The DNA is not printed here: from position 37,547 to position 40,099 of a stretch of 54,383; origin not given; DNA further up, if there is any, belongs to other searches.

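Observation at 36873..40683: Cysteine-free Rad50/SMC-like ATPase with a transmembrane hairpin at the coiled-coil apex, in a three-gene operon with a polytopic membrane protein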

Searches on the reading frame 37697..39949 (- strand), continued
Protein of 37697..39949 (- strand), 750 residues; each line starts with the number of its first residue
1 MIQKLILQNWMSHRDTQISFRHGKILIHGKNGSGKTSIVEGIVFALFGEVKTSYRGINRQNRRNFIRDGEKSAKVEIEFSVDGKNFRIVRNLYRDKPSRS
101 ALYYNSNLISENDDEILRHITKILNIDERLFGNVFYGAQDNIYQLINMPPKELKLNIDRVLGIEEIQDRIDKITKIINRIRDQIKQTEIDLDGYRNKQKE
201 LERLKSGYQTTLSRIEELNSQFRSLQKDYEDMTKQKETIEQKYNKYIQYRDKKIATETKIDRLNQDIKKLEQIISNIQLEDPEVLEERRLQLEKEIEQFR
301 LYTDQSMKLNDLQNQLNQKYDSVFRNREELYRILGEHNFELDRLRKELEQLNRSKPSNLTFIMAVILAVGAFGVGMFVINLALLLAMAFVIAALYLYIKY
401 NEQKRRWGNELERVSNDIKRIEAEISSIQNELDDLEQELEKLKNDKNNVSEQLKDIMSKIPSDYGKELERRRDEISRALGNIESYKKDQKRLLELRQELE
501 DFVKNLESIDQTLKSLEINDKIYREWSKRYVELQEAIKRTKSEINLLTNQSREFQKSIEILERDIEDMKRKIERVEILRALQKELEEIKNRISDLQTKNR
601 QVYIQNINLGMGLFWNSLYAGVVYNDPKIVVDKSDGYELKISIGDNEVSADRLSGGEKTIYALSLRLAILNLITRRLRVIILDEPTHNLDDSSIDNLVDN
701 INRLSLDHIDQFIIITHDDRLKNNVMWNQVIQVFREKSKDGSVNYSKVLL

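Call 40: search_protein_representatives(alignment_id=A1)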
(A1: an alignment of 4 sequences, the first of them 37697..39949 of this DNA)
Query: 4 sequences, 750 profile positions. Proteins with E-value up to 0.001 (for the whole library): 19863; up to 1e-10: 6040; up to 1e-30: 711. The best 150 are listed.
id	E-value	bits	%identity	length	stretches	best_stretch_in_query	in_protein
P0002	0.0e+00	1331.9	-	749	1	1-749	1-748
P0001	0.0e+00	1283.6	-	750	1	1-747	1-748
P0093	5.9e-159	547.3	-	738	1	1-746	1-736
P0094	5.8e-153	527.5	-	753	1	1-745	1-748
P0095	2.9e-77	277.2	-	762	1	1-749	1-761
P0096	6.9e-75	269.4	-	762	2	427-722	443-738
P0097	3.7e-74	267.0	-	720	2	1-274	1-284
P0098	4.1e-68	247.0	-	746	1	1-733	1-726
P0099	2.5e-67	244.4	-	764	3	439-728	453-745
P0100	1.1e-66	242.2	-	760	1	1-735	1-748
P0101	4.0e-65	237.1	-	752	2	1-361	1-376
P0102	5.5e-65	236.6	-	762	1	1-723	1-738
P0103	1.8e-64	234.9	-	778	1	2-723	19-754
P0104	2.5e-64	234.4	-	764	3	456-739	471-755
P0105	3.1e-64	234.1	-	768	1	1-736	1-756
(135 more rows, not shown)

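Call 43: find_encoding_contigs(protein=P0095, flank=5000, max_places=2)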
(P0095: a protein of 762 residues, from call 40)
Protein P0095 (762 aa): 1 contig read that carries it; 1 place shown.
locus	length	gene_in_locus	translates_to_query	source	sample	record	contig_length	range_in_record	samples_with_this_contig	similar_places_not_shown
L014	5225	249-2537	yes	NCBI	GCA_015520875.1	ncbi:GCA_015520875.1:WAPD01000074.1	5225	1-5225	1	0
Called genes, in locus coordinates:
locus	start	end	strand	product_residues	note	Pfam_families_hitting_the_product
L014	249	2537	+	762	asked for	PF02463:SMC_N, PF13175:AAA_15, PF13304:AAA_21 (faint), PF13476:AAA_23 (faint), PF13555:AAA_29 (faint), PF04423:Rad50_zn_hook, PF13166:AAA_13, PF02463:SMC_N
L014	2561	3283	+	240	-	-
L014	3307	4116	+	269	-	-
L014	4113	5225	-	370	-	?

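Call 44: find_encoding_contigs(protein=P0094, flank=5000, max_places=2)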
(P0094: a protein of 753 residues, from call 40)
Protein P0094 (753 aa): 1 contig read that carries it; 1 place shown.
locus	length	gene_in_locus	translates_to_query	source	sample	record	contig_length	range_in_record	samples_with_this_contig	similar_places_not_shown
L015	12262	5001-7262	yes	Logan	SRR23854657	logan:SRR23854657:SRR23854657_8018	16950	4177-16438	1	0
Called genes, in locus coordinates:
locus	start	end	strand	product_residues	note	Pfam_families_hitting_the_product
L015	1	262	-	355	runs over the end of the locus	-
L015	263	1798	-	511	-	-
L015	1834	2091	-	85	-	PF01984:dsDNA_bind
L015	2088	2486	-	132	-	PF01090:Ribosomal_S19e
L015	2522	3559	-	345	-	PF00579:tRNA-synt_1b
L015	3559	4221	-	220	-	PF14595:Thioredoxin_9 (faint), PF00085:Thioredoxin (faint), PF13098:Thioredoxin_2 (faint), PF00462:Glutaredoxin (faint), PF13192:Thioredoxin_3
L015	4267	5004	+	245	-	-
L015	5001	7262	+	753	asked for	PF02463:SMC_N, PF13476:AAA_23, PF13555:AAA_29 (weak), PF13304:AAA_21 (faint), PF13558:SbcC_Walker_B (faint)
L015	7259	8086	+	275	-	-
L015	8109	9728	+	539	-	PF00749:tRNA-synt_1c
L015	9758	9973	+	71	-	-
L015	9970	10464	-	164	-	-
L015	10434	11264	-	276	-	-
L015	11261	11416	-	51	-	-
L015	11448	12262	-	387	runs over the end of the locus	PF00108:Thiolase_N, PF00109:ketoacyl-synt (weak), PF02803:Thiolase_C, PF22691:Thiolase_C_1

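Call 55: find_encoding_contigs(protein=P0104, flank=5000, max_places=2)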
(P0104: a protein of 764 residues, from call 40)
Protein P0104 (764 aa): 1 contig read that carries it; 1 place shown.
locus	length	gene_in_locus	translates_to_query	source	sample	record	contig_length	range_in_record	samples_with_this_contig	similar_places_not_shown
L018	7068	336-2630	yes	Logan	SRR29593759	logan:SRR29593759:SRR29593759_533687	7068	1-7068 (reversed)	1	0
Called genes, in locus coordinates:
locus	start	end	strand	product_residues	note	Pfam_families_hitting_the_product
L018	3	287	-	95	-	?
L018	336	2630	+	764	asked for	PF02463:SMC_N, PF13175:AAA_15, PF13476:AAA_23, PF13555:AAA_29 (weak), PF13304:AAA_21 (faint), PF04423:Rad50_zn_hook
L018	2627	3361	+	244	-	PF00590:TP_methylase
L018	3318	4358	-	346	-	PF18093:Trm5_N, PF25133:TYW2_N_2, PF02475:TRM5-TYW2_MTfase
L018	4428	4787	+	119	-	-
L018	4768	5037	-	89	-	PF01978:TrmB (weak), PF25212:HVO_A0114 (faint), PF09339:HTH_IclR (weak), PF14947:HTH_45 (weak), PF22665:WHD_DUF6293 (weak)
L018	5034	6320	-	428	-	PF01336:tRNA_anti-codon, PF00152:tRNA-synt_2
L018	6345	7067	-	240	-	?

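Call 56: find_encoding_contigs(protein=P0096, flank=5000, max_places=2)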
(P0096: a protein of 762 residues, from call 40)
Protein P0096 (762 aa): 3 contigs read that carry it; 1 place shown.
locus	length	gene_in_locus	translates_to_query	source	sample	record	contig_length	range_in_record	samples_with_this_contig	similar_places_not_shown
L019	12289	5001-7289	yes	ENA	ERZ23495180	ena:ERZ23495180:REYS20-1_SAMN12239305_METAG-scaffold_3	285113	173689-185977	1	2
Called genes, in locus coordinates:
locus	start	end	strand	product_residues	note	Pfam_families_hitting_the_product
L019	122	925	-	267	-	PF17284:Spermine_synt_N, PF01564:Spermine_synth, PF13649:Methyltransf_25 (weak)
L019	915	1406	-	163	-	PF02675:AdoMet_dc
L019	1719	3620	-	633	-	PF03485:Arg_tRNA_synt_N (weak), PF00750:tRNA-synt_1d, PF05746:DALR_1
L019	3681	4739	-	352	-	-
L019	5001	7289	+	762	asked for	PF02463:SMC_N, PF13175:AAA_15, PF13476:AAA_23 (faint), PF13555:AAA_29, PF02463:SMC_N (weak), PF13304:AAA_21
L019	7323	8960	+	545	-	PF00493:MCM (faint), PF01078:Mg_chelatase, PF05496:RuvB_N (faint), PF00004:AAA (faint), PF07728:AAA_5 (faint), PF00158:Sigma54_activat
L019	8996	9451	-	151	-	-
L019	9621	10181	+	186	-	-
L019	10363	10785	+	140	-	PF01090:Ribosomal_S19e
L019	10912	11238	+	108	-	PF01984:dsDNA_bind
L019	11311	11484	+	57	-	PF00832:Ribosomal_L39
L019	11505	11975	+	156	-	-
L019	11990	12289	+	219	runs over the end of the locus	PF01912:eIF-6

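Call 60: search_solved_structures(query=A1, max_evalue=0.00001, show_alignments=2)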
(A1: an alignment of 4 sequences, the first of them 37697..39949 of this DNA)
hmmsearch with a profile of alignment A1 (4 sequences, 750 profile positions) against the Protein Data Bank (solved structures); distinct sequences matched with E-value up to 0.00001: 33.
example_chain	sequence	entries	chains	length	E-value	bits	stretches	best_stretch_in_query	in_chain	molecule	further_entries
3aux_A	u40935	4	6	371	4e-40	141.1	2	3-218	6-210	DNA double-strand break repair rad50 ATPase | DNA double-strand break repair Rad50 ATPase,DNA double-strand break repair Rad50 ATPase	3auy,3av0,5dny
5f3w_B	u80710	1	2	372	5.8e-40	140.6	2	3-224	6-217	DNA double-strand break repair Rad50 ATPase,DNA double-strand break repair Rad50 ATPase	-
3qku_A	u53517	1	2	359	9.3e-25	90.3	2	3-212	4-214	DNA double-strand break repair rad50 ATPase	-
3qkt_A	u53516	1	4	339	1.9e-23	86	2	3-98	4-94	DNA double-strand break repair rad50 ATPase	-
4nck_A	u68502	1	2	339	4e-23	84.9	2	3-98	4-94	DNA double-strand break repair Rad50 ATPase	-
4nch_A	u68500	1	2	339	1.1e-22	83.5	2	3-98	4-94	DNA double-strand break repair Rad50 ATPase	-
4nci_A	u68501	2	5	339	2e-22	82.7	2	3-98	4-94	DNA double-strand break repair Rad50 ATPase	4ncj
3qf7_A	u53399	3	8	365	4.6e-18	68.2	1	4-191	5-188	Rad50 | Probable DNA double-strand break repair Rad50 ATPase,Probable DNA double-strand break repa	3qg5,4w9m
3tho_A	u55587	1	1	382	3.8e-16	61.9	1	4-191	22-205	Probable DNA double-strand break repair Rad50 ATPase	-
5da9_A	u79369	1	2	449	7.7e-16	60.9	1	567-720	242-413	Putative uncharacterized protein,Putative uncharacterized protein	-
9bi4_C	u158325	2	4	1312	1.5e-15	59.9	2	14-358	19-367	DNA repair protein RAD50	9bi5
5dac_A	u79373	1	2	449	4.1e-15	58.4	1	567-720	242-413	Putative uncharacterized protein,Putative uncharacterized protein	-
3qkr_A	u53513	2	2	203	2.2e-13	52.7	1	3-190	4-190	DNA double-strand break repair rad50 ATPase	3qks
1ii8_A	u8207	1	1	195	2.7e-13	52.5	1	3-189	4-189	Rad50 ABC-ATPase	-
7zr1_C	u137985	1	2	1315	5.8e-13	51.3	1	11-348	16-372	DH domain-containing protein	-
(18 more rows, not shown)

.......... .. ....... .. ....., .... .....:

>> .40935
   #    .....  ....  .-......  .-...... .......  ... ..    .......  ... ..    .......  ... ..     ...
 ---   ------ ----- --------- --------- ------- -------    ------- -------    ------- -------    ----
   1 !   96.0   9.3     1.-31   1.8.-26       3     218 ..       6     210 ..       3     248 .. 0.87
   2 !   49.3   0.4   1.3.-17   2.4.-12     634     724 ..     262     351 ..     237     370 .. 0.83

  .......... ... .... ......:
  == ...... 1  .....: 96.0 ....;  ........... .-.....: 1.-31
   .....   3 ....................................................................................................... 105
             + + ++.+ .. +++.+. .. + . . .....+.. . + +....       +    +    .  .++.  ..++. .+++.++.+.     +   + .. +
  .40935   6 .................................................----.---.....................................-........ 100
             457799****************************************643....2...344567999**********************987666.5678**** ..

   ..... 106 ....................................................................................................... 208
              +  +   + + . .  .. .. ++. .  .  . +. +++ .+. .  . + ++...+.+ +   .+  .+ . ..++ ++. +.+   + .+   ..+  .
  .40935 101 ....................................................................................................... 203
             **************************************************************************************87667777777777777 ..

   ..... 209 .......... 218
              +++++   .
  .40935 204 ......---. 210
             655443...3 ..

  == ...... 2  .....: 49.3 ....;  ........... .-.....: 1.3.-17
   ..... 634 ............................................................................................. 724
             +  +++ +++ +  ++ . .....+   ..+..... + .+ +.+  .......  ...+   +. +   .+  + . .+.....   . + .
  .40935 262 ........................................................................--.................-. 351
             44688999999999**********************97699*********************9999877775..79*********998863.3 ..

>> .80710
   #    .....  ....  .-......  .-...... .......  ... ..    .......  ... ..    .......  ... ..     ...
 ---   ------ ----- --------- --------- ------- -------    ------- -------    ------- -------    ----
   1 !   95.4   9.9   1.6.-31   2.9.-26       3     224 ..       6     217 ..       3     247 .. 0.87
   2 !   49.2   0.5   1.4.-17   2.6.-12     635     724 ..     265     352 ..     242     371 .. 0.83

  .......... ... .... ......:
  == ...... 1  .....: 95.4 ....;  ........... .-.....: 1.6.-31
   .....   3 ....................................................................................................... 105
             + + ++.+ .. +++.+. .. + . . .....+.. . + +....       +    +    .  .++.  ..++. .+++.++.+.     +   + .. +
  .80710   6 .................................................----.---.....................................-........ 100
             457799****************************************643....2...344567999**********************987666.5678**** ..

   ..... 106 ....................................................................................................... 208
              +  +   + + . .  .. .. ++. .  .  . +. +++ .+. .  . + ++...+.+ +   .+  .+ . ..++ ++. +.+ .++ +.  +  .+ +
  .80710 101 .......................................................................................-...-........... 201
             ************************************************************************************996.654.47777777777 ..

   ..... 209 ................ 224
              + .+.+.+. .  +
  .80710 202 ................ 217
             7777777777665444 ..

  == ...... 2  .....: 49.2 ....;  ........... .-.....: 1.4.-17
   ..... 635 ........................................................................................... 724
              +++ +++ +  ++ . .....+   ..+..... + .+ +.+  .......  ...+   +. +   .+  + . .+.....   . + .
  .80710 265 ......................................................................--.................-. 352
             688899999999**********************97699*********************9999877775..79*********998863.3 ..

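Call 64: search_protein_families(library=pfam, proteins=[L014:2561-3283:+, L014:3307-4116:+], max_evalue=0.01)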
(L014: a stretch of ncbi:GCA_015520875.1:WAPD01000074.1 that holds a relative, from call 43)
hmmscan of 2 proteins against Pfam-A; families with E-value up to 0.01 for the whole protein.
L014:2561-3283:+ (240 aa): 0 families

L014:3307-4116:+ (269 aa): 0 families

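Call 69: list_cluster_members(proteins=[P0001, P0002, P0093, P0094, P0095, P0097, P0096, P0104, P0098, P0055])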
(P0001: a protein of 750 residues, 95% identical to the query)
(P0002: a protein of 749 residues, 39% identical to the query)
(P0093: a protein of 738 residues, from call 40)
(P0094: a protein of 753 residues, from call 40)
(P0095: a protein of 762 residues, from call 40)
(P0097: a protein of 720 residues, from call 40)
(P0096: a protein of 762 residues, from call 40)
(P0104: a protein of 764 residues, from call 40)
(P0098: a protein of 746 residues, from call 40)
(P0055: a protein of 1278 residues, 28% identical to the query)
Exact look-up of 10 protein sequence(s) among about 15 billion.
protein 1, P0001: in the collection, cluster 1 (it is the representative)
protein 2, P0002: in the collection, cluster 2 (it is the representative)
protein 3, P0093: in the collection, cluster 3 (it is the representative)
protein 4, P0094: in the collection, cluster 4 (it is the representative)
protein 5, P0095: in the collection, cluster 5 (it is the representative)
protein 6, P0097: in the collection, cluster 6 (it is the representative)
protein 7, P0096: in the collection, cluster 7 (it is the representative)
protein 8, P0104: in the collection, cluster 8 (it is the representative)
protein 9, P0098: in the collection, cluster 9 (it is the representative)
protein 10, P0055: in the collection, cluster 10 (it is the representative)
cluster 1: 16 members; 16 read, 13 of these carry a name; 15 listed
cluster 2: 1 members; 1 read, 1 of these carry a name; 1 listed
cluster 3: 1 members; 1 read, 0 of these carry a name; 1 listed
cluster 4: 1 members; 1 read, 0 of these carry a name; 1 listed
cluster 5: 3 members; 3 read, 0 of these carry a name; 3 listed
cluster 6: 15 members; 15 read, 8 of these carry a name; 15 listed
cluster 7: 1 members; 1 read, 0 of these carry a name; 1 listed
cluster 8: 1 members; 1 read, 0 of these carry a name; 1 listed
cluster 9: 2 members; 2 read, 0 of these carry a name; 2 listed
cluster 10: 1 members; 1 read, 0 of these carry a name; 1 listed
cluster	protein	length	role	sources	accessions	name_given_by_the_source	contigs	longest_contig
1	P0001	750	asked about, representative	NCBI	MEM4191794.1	MAG: SMC family ATPase [Candidatus Anstonellales archaeon]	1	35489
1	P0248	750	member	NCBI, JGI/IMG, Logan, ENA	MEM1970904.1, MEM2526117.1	MAG: SMC family ATPase [Candidatus Anstonellales archaeon]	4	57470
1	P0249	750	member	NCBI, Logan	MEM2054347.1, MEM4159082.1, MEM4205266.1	MAG: SMC family ATPase [Candidatus Anstonellales archaeon]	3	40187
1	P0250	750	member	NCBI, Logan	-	-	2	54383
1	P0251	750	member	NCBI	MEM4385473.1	MAG: SMC family ATPase [Candidatus Anstonellales archaeon]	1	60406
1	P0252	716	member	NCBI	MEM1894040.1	MAG: AAA family ATPase, partial [Candidatus Anstonellales archaeon]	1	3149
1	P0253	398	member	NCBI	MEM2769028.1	MAG: hypothetical protein QXQ15_01040, partial [Candidatus Anstonellales archaeon]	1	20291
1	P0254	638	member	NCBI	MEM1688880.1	MAG: SMC family ATPase, partial [Candidatus Anstonellales archaeon]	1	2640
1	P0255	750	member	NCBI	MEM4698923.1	MAG: SMC family ATPase [Candidatus Anstonellales archaeon]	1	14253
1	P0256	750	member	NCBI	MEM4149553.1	MAG: SMC family ATPase [Candidatus Anstonellales archaeon]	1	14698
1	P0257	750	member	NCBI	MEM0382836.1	MAG: SMC family ATPase [Candidatus Anstonellales archaeon]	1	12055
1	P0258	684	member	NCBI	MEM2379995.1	MAG: AAA family ATPase, partial [Candidatus Anstonellales archaeon]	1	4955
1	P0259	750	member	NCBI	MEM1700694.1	MAG: SMC family ATPase [Candidatus Anstonellales archaeon]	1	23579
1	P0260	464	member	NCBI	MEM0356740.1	MAG: hypothetical protein QW465_03260, partial [Candidatus Anstonellales archaeon]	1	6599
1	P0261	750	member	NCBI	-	-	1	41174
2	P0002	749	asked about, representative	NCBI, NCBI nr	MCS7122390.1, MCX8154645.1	MAG: SMC family ATPase [Candidatus Micrarchaeota archaeon] | SMC family ATPase [Candidatus Micrarchaeota archaeon]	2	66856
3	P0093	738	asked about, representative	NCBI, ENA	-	-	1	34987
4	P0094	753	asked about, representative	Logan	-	-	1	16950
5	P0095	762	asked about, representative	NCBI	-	-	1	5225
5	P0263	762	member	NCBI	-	-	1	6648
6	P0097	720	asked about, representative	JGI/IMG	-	DNA repair protein SbcC/Rad50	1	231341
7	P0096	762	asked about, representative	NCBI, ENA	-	-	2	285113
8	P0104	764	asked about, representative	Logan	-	-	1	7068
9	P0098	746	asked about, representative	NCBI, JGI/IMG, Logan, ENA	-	-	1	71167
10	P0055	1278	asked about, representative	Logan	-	-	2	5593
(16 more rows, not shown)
